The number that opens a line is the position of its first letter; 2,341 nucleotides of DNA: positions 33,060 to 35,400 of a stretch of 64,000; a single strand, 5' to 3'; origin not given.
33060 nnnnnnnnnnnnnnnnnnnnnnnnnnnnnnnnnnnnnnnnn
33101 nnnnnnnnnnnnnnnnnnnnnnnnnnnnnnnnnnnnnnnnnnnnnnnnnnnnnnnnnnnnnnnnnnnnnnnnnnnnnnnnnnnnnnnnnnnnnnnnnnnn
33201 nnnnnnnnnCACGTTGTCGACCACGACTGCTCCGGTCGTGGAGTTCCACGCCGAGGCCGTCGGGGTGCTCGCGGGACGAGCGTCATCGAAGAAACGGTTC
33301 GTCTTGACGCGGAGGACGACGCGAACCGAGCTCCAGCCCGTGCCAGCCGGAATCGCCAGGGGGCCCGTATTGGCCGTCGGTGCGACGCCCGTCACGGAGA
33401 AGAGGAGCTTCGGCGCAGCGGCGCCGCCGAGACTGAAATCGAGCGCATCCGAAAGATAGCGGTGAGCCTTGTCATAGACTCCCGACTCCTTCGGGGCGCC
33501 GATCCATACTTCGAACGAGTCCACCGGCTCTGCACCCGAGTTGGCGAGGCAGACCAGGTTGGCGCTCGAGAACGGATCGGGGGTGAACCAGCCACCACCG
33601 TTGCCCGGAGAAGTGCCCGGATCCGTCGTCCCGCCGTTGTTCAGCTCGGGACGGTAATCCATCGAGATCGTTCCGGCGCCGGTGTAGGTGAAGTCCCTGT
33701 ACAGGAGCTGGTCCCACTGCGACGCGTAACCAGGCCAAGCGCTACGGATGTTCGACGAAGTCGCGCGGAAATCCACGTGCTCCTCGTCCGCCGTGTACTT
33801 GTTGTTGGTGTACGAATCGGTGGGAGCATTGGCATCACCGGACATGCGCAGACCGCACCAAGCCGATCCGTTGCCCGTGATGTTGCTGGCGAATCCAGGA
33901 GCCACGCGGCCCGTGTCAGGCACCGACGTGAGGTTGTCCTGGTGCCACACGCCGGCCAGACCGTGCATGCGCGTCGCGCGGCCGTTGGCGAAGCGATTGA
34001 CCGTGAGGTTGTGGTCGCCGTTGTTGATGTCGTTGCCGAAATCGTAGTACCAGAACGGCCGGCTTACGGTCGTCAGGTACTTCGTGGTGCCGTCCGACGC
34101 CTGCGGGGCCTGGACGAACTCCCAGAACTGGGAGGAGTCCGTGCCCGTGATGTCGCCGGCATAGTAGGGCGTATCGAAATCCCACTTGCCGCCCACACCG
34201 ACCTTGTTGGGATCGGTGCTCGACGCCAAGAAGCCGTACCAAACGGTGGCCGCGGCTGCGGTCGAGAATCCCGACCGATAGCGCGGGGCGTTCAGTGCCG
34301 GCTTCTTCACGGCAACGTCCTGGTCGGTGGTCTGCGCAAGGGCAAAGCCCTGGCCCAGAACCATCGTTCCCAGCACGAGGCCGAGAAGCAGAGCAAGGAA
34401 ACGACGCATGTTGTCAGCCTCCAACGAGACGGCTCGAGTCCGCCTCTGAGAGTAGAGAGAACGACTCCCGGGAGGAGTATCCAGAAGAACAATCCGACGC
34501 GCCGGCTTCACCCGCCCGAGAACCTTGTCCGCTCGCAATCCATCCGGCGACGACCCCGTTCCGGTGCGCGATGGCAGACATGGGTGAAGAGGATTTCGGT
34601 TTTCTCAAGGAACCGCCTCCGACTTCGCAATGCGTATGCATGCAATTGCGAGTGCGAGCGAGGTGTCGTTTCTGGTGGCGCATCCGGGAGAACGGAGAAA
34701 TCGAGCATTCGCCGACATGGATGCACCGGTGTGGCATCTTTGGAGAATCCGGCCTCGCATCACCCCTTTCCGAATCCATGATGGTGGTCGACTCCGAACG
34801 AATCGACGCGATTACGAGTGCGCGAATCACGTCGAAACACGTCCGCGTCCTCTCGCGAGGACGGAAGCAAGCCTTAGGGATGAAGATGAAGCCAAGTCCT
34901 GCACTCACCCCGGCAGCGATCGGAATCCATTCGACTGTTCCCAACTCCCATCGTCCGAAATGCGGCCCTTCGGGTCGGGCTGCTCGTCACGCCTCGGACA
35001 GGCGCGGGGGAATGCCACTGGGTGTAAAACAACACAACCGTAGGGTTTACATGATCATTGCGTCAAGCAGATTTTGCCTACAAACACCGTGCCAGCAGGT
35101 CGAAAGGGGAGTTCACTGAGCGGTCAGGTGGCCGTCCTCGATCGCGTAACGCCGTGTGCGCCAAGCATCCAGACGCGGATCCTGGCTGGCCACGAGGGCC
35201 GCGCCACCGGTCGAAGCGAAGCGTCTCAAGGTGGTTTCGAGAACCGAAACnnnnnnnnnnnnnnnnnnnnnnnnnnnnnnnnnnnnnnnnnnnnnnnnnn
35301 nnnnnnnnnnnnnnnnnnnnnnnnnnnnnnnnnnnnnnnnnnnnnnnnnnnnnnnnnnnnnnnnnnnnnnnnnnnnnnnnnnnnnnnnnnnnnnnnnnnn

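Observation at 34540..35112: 570-bp low-GC non-coding island upstream of the giant secreted-protein gene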

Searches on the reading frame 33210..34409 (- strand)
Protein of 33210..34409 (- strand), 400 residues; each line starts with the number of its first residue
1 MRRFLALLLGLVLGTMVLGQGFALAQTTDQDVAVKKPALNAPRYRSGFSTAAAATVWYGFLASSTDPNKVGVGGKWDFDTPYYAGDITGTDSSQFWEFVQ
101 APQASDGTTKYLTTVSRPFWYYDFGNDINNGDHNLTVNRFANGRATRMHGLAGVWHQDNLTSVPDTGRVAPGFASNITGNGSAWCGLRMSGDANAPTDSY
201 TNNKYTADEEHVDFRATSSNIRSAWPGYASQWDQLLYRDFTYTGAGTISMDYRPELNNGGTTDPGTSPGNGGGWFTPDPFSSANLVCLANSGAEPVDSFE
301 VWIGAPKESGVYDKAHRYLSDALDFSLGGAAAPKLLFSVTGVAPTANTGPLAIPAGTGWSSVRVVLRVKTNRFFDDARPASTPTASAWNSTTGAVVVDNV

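Call 31: find_homologous_proteins(query=window:33210-34409:-, max_evalue=1e-10)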
Query window:33210-34409:- (400 aa): 14 proteins with E <= 1e-10 among 8000 candidates.
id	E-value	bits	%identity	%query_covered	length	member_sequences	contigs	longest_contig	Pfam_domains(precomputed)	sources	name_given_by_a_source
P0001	1.5e-180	619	68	100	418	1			-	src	-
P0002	6.1e-174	597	68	100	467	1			-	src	-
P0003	9.8e-147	507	79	71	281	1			-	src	-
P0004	5.8e-139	482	63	88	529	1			-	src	-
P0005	3.2e-129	450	77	65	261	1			-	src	-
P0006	7.9e-121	422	62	82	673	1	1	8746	PF13860.13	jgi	jgi:hypothetical protein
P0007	2.0e-120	421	70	67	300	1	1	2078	-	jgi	-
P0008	5.3e-120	419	73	63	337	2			-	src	-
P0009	6.4e-119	416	57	88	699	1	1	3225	PF13860.13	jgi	jgi:flagellar hook capping protein FlgD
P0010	7.3e-96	340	67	60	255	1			-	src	-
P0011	1.5e-94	336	68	54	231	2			-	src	-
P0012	1.1e-92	330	64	56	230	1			-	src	-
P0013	5.9e-66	241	59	48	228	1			-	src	-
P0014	1.2e-51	194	65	37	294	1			-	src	-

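Call 33: find_encoding_contigs(protein=P0008, flank=3000, max_places=4)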
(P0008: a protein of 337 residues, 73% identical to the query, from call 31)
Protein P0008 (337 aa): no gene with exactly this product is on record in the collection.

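Call 34: find_encoding_contigs(protein=P0002, flank=3000, max_places=4)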
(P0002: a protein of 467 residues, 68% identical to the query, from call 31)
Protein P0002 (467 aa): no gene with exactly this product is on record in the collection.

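Call 35: find_encoding_contigs(protein=P0001, flank=3000, max_places=4)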
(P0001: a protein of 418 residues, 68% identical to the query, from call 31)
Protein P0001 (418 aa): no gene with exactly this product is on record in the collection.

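Call 36: find_encoding_contigs(protein=P0003, flank=3000, max_places=4)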
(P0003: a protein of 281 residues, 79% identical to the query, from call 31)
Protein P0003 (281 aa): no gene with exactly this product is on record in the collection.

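Call 37: find_encoding_contigs(protein=P0007, flank=3000, max_places=4)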
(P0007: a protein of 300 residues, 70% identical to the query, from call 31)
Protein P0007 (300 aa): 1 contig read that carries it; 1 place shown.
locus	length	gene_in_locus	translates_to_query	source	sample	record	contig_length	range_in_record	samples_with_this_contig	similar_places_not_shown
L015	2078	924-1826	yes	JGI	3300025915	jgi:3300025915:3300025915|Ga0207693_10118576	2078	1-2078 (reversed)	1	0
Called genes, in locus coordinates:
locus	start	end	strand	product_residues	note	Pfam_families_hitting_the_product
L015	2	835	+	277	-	?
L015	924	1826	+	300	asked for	-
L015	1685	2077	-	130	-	?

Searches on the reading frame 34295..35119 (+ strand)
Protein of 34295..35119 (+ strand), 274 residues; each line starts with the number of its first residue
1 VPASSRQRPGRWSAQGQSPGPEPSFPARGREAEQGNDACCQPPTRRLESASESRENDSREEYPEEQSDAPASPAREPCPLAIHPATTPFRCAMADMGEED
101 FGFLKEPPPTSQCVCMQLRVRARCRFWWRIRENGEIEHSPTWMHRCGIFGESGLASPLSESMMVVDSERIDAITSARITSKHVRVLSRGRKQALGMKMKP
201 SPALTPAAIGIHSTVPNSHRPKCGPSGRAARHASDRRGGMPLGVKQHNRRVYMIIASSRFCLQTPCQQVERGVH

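Call 75: search_protein_families(library=pfam, proteins=[window:34295-35119:+], max_evalue=1)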
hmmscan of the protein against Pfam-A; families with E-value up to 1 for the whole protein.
window:34295-35119:+ (274 aa): 0 families

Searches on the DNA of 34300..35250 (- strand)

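Call 12: search_rna_families(source=window, start=34300, end=35250, threshold=evalue, max_evalue=10)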
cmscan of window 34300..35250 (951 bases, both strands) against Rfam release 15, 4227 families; matches with E-value up to 10: 6.
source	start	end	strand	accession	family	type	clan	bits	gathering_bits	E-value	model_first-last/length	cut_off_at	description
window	34307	34385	-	RF03197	mir-4887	Gene; miRNA;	-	21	70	0.53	1-87/87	no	mir-4887 microRNA precursor family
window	34694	34798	+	RF00792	mir-490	Gene; miRNA;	-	20.7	84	0.064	1-95/95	no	mir-490 microRNA precursor family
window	34315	34423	+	RF03073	RT-19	Gene; sRNA;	-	15.6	78.3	2.7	1-99/99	no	RT-19 RNA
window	34311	34487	+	RF02042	HOTTIP_3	Gene; lncRNA;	-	11.7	50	0.24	153-353/353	no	HOXA transcript at the distal tip, conserved region 3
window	34328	34355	-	RF01716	PhotoRC-I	Cis-reg;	-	10.8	45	9.1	1-44/44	no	PhotoRC-I RNA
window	34300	34425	-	RF02042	HOTTIP_3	Gene; lncRNA;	-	6.1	50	7.9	1-98/353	3'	HOXA transcript at the distal tip, conserved region 3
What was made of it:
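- On Any described RNA family (Rfam 15: riboswitches, thermometers, leaders, 6S, large ncRNAs): At E<=10 on 34300-35250 only chance miRNA/lncRNA hits appeared, far below threshold (call 12).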

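Call 80: search_dna_similar(query=window:34410-35112:-, collection=plasmids, mode=distant, max_rows=5)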
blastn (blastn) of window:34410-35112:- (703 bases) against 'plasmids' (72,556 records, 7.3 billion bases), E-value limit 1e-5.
No match.

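Call 81: search_dna_similar(query=window:34410-35112:-, collection=phages, mode=distant, max_rows=5)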
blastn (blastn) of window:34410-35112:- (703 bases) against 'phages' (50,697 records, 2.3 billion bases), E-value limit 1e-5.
No match.
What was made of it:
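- On Horizontally acquired island / xenogeneic-silencing target: No plasmid or phage match (calls 80, 81).
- There is no similarity to plasmids or phages (calls 80, 81).
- Tried and rejected: Mobile or acquired DNA: no plasmid or phage similarity (calls 80, 81).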
